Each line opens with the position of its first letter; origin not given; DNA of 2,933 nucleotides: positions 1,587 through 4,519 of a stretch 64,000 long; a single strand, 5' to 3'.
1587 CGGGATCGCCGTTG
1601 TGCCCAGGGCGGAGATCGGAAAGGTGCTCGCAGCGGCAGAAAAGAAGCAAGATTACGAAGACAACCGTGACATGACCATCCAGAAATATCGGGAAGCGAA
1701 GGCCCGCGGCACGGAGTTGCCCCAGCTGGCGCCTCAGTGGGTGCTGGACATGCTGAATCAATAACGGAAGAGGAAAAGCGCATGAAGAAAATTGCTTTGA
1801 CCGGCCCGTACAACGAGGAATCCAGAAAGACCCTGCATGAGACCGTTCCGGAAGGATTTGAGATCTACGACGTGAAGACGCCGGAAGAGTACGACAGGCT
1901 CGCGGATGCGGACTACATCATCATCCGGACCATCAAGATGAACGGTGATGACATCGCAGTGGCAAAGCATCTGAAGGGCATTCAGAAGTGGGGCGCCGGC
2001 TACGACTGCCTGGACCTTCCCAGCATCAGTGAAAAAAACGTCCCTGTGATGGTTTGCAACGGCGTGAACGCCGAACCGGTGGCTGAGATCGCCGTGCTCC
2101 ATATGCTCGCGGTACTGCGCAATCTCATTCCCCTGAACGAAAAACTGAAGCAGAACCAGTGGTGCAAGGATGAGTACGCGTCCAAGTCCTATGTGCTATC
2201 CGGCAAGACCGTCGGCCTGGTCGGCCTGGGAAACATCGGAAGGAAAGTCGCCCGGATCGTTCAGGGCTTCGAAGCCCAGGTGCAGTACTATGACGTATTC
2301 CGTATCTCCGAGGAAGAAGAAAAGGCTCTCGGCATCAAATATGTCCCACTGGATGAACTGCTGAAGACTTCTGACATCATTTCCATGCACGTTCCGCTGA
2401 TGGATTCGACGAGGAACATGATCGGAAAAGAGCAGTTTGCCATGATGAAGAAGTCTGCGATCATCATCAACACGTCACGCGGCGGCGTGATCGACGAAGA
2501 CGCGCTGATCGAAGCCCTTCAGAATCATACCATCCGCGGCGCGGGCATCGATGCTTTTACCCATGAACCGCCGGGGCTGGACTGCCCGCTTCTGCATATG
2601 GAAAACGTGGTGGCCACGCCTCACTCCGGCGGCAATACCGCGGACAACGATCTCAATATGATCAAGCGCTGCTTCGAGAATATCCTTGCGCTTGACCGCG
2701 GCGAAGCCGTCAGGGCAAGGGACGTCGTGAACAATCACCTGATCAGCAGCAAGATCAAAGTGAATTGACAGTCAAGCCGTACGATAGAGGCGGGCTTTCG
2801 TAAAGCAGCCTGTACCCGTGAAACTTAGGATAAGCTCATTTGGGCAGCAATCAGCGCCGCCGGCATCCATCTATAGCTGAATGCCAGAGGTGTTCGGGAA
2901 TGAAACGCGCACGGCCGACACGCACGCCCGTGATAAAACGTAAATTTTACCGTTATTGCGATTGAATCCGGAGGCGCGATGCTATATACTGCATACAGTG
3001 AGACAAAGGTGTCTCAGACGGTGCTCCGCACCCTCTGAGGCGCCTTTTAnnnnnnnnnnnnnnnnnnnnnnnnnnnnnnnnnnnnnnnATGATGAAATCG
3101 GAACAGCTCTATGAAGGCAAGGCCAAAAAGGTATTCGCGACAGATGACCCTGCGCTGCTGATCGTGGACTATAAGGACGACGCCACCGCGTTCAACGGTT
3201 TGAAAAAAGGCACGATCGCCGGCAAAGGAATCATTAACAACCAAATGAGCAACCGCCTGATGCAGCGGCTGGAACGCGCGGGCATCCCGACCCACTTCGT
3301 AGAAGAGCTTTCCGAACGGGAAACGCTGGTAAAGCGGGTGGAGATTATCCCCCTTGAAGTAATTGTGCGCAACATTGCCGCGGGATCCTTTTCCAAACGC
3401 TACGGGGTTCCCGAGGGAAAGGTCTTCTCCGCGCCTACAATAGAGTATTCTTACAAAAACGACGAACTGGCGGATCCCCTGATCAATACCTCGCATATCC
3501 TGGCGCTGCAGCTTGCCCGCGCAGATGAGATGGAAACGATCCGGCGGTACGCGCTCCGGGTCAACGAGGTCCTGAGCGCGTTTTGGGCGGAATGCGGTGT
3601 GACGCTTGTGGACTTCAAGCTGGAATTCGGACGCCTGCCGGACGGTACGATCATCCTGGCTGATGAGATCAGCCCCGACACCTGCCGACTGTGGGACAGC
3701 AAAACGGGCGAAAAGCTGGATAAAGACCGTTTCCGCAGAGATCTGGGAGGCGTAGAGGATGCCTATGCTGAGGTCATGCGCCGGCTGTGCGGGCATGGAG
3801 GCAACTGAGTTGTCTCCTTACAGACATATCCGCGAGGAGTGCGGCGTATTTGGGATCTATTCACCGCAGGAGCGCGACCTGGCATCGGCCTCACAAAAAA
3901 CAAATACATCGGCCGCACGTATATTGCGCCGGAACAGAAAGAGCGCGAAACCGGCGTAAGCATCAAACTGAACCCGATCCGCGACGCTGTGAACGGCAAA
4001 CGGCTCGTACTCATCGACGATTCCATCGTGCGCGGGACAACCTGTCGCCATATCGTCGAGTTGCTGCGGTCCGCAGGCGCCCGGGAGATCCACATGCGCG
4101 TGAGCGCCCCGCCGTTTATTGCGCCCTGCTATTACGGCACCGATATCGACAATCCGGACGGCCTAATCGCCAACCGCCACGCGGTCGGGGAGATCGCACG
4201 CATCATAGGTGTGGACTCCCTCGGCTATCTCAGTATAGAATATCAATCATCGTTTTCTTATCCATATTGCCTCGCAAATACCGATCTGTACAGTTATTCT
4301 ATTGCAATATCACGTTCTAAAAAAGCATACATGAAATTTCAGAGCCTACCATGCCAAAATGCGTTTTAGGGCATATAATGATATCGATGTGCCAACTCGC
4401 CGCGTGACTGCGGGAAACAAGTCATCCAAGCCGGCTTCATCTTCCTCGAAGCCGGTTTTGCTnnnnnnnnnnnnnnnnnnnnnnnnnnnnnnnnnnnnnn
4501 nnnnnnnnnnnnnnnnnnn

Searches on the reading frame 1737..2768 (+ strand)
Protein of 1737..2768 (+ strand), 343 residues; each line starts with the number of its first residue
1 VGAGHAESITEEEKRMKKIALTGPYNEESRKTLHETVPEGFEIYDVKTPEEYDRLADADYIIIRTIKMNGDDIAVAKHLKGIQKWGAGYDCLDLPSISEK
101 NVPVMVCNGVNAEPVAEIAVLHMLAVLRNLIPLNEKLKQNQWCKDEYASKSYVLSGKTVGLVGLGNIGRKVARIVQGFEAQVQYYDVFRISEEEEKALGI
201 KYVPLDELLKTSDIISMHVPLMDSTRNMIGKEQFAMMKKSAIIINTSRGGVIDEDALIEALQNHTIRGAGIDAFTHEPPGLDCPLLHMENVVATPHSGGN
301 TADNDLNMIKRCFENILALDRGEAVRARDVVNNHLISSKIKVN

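Call 69: search_protein_families(library=pfam, proteins=[window:1737-2768:+])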
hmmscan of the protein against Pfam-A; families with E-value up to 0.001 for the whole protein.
window:1737-2768:+ (343 aa): 5 families
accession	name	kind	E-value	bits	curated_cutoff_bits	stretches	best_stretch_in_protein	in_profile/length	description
PF02826.25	2-Hacid_dh_C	-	8.7e-64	214.6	25.1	1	122-298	3-178/178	D-isomer specific 2-hydroxyacid dehydrogenase, NAD binding domain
PF00389.36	2-Hacid_dh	-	4.6e-15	55.9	24.6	1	19-325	1-129/134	D-isomer specific 2-hydroxyacid dehydrogenase, catalytic domain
PF03446.21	NAD_binding_2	-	4.7e-06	27.2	21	1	158-267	1-113/161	NAD binding domain of 6-phosphogluconate dehydrogenase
PF00670.27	AdoHcyase_NAD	-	5.4e-06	27.1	27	1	152-263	19-123/162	S-adenosyl-L-homocysteine hydrolase, NAD binding domain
PF01408.29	GFO_IDH_MocA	-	0.00061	20.9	24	0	158-220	2-71/120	Oxidoreductase family, NAD-binding Rossmann fold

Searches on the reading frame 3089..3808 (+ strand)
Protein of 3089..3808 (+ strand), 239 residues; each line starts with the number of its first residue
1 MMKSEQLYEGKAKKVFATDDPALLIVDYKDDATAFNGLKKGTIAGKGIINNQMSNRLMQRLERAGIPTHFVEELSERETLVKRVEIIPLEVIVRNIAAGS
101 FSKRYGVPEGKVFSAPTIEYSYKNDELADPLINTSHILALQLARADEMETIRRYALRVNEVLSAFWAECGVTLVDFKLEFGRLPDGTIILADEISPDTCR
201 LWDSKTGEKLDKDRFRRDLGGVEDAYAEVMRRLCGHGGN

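Call 69: search_protein_families(library=pfam, proteins=[window:3089-3808:+])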
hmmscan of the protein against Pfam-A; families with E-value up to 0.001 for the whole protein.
window:3089-3808:+ (239 aa): 1 family
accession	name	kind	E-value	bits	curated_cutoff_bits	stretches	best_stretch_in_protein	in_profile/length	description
PF01259.24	SAICAR_synt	-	7.2e-91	304.5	20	1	6-232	1-232/233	SAICAR synthetase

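Call 76: find_homologous_proteins(query=window:3089-3808:+, max_evalue=1e-40)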
Query window:3089-3808:+ (239 aa): 8000 proteins with E <= 1e-40 among 8000 candidates; the best 120 are listed.
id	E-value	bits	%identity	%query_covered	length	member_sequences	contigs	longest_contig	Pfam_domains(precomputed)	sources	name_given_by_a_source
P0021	7.5e-152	521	98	100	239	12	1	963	PF01259.25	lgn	-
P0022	1.5e-137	475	87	99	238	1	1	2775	PF01259.25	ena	-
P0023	6.0e-134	463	85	99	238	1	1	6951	PF01259.25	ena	-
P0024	1.0e-133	462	85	100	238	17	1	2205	PF01259.25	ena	-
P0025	1.9e-133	461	87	99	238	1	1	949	PF01259.25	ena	-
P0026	1.0e-132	459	84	100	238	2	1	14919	PF01259.25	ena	-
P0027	4.3e-132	457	86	99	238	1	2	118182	PF01259.25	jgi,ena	-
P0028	5.5e-132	456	86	99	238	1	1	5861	PF01259.25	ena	-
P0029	8.9e-132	456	85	99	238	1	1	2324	PF01259.25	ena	-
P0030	1.2e-131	455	85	99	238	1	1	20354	PF01259.25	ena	-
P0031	1.5e-131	455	86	99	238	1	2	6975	PF01259.25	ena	-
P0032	2.1e-131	455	86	99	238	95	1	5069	PF01259.25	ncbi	-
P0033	2.3e-131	454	85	99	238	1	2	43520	PF01259.25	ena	-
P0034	2.8e-131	454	85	99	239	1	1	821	PF01259.25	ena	-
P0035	7.6e-131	453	86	99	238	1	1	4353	PF01259.25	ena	-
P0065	1.1e-127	442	81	99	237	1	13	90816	PF01259.25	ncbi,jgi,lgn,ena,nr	ncbi:MAG: phosphoribosylaminoimidazolesuccinocarboxamide synthase [Clostridia bacterium]|jgi:phospho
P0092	6.3e-127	440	83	99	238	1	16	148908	PF01259.25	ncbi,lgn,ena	-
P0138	1.1e-125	436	82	99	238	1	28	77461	PF01259.25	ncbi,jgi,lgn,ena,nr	ncbi:MAG: phosphoribosylaminoimidazolesuccinocarboxamide synthase [Candidatus Faecousia sp.]|jgi:pho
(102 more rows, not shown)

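Call 77: find_encoding_contigs(protein=P0027, flank=1500, max_places=1)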
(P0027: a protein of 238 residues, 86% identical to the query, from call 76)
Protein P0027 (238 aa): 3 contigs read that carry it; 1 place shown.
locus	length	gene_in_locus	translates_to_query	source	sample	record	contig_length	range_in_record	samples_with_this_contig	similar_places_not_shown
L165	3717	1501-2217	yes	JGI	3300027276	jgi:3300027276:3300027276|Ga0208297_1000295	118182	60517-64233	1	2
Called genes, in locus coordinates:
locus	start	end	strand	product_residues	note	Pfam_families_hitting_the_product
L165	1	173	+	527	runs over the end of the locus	PF13522:GATase_6, PF13537:GATase_7, PF12481:DUF3700, PF00733:Asn_synthase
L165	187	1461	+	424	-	PF00709:Adenylsucc_synt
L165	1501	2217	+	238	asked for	PF01259:SAICAR_synt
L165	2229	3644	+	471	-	PF00206:Lyase_1, PF10397:ADSL_C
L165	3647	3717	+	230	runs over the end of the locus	PF08503:DapH_N, PF25087:GMPPB_C (faint), PF25084:LbH_EIF2B (weak), PF00132:Hexapep, PF14602:Hexapep_2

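Call 78: find_encoding_contigs(protein=P0065, flank=1500, max_places=1)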
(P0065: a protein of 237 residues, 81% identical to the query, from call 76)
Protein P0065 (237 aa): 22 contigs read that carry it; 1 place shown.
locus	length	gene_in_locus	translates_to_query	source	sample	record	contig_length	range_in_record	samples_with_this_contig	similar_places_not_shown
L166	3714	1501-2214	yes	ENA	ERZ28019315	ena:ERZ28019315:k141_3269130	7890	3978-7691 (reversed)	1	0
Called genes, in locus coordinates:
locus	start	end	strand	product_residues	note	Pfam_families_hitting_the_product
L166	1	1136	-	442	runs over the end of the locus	PF09587:PGA_cap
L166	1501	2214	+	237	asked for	PF01259:SAICAR_synt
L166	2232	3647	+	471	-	PF00206:Lyase_1, PF10397:ADSL_C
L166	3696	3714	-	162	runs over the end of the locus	-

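Call 79: find_encoding_contigs(protein=P0092, flank=1500, max_places=1)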
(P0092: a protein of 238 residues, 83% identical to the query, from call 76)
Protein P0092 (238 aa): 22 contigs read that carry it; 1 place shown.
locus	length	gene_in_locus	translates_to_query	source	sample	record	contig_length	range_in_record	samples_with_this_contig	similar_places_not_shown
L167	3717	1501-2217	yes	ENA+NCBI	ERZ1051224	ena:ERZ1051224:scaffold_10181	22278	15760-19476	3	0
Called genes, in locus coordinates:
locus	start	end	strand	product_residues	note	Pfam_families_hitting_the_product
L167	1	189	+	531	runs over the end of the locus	PF06418:CTP_synth_N, PF00117:GATase, PF07722:Peptidase_C26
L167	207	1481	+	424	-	PF00709:Adenylsucc_synt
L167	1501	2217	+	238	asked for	PF01259:SAICAR_synt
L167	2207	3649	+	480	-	PF13230:GATase_4 (weak), PF13522:GATase_6, PF13537:GATase_7, PF00156:Pribosyltran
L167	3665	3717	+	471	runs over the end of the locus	PF00206:Lyase_1, PF10397:ADSL_C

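Call 80: find_encoding_contigs(protein=P0138, flank=1500, max_places=1)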
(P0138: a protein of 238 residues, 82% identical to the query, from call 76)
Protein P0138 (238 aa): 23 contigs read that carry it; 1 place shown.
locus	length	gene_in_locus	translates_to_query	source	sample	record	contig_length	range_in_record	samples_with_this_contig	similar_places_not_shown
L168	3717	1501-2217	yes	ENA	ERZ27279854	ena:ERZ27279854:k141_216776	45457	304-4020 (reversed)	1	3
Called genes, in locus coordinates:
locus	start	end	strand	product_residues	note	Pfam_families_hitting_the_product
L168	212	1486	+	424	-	PF00709:Adenylsucc_synt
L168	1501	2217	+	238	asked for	PF01259:SAICAR_synt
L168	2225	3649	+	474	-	PF13230:GATase_4 (weak), PF13522:GATase_6, PF13537:GATase_7, PF00156:Pribosyltran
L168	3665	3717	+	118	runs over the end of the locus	?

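Call 81: find_encoding_contigs(protein=P0033, flank=1500, max_places=1)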
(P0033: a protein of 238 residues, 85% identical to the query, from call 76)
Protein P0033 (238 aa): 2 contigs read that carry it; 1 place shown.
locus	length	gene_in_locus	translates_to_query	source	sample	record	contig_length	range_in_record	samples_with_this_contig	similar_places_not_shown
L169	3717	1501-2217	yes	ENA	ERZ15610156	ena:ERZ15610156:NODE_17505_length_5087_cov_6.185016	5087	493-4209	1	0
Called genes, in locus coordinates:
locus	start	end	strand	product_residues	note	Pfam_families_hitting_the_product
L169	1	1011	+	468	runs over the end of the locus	PF14580:LRR_9 (faint), PF23598:LRR_14 (weak), PF23622:LRR_At1g61320_AtMIF1 (faint), PF25019:LRR_R13L1-DRL21 (faint), PF00560:LRR_1 (faint), PF13516:LRR_6 (faint), PF13855:LRR_8 (weak), PF12799:LRR_4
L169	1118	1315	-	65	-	-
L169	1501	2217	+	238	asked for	PF01259:SAICAR_synt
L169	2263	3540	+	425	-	PF01053:Cys_Met_Meta_PP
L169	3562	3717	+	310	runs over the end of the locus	PF04204:HTS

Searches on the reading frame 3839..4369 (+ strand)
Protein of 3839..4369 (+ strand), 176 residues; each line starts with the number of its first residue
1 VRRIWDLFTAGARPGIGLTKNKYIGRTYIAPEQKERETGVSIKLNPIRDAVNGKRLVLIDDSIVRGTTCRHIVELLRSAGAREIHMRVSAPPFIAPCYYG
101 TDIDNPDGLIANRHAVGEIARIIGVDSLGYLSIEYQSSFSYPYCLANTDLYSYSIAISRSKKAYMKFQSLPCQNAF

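Call 69: search_protein_families(library=pfam, proteins=[window:3839-4369:+])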
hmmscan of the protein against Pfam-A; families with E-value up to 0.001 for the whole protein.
window:3839-4369:+ (176 aa): 1 family
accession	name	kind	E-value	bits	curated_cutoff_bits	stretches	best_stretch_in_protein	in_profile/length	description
PF00156.33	Pribosyltran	-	4.5e-05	23.3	26.3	1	44-89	78-123/158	Phosphoribosyl transferase domain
